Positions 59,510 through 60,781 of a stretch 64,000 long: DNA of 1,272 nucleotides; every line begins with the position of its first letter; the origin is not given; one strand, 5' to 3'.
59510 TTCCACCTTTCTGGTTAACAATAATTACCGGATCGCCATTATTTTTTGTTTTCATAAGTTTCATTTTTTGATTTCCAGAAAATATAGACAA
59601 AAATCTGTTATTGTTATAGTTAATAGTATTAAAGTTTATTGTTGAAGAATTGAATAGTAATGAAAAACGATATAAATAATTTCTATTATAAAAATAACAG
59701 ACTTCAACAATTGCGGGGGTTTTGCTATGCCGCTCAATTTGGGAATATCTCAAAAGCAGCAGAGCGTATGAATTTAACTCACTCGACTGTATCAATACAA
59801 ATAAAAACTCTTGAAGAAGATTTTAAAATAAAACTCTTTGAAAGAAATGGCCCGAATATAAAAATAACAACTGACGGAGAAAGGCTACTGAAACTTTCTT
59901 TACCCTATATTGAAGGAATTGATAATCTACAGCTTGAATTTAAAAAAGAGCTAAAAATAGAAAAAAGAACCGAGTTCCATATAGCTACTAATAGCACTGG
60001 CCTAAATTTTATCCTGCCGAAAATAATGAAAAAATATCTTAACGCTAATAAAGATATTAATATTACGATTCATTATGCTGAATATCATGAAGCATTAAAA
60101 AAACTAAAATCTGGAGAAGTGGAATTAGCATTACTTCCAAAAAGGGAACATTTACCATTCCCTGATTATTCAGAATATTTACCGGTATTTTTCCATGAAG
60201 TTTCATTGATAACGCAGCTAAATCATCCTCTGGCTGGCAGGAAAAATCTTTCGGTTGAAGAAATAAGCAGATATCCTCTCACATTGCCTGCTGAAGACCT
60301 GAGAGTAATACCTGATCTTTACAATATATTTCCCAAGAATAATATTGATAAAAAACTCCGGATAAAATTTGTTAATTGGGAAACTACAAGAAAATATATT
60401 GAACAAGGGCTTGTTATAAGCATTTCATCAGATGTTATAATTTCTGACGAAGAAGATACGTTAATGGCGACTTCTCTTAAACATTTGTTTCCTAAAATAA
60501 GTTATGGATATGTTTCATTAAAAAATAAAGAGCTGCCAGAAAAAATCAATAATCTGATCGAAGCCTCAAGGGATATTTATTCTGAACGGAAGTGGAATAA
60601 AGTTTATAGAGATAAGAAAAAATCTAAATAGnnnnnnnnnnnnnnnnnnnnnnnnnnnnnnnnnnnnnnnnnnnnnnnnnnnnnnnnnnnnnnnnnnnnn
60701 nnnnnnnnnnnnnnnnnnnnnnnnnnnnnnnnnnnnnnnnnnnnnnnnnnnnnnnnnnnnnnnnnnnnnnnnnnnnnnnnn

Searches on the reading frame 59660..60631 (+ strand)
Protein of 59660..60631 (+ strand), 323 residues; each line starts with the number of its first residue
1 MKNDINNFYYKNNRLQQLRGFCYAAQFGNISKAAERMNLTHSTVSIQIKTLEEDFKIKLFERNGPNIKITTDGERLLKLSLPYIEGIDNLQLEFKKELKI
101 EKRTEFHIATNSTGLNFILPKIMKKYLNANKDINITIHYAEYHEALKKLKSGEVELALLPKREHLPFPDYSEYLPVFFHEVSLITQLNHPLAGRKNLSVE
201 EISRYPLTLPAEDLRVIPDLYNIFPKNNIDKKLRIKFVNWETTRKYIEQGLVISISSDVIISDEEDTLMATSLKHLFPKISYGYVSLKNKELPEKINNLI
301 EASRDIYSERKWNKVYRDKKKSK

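Call 80: search_protein_families(library=ncbifam, proteins=[window:59660-60631:+], max_evalue=0.001)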
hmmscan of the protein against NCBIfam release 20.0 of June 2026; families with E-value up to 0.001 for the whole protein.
window:59660-60631:+ (323 aa): 52 families (the best 25 are shown)
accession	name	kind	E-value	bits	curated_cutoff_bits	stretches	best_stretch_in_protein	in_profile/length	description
NF040786.1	LysR_Sec_metab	equivalog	3.2e-27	95.3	250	1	15-303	3-294/298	selenium metabolism-associated LysR family transcriptional regulator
NF009326.0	PRK12681.1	equivalog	5.7e-27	95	436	1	15-279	3-267/324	HTH-type transcriptional regulator CysB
NF009327.0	PRK12684.1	subfamily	1.4e-26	93.5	402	1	15-290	3-277/313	CysB family HTH-type transcriptional regulator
TIGR03339.1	phn_lysR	subfamily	8e-23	81.1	341.1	1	17-258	1-235/279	aminoethylphosphonate catabolism associated LysR family transcriptional regulator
NF053705.1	TransRegGltCGpos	equivalog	1.4e-22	80.3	350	1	15-263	3-248/300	glutamate biosynthesis transcriptional regulator GltC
NF047354.1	trans_reg_GltC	equivalog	1.7e-22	80.3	300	1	15-286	3-268/290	glutamate biosynthesis transcriptional regulator GltC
TIGR02424.1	TF_pcaQ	equivalog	1.9e-21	76.3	303.8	1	15-269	5-259/300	pca operon transcription factor PcaQ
NF008722.0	PRK11716.1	equivalog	4.2e-19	68.7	246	1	15-213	3-199/293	HTH-type transcriptional activator IlvY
NF047520.1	trans_act_CidR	equivalog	5.4e-18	65.2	415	1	15-273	3-258/292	cidABC operon transcriptional activator CidR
NF009324.0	PRK12679.1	equivalog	1e-17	64.3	491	1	16-289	4-276/316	HTH-type transcriptional regulator Cbl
NF041036.1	decaheme_TF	subfamily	1.4e-17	64.1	210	1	16-171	4-157/301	multiheme cytochrome-associated LysR family transcriptional regulator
NF045990.1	TransRegCbbRRhodb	equivalog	1.6e-17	63.5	450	1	15-204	8-194/304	LysR family regulator CbbR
NF045775.1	acetoin_reg_AlsR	exception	7.4e-17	61.8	430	1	15-228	3-210/290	acetoin biosynthesis transcriptional regulator AlsR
NF007385.0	PRK09906.1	equivalog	2.1e-16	59.9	356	1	15-302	3-286/296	DNA-binding transcriptional regulator HcaR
NF008352.0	PRK11139.1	subfamily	4.4e-16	58.8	288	1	15-158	8-145/305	transcriptional regulator GcvA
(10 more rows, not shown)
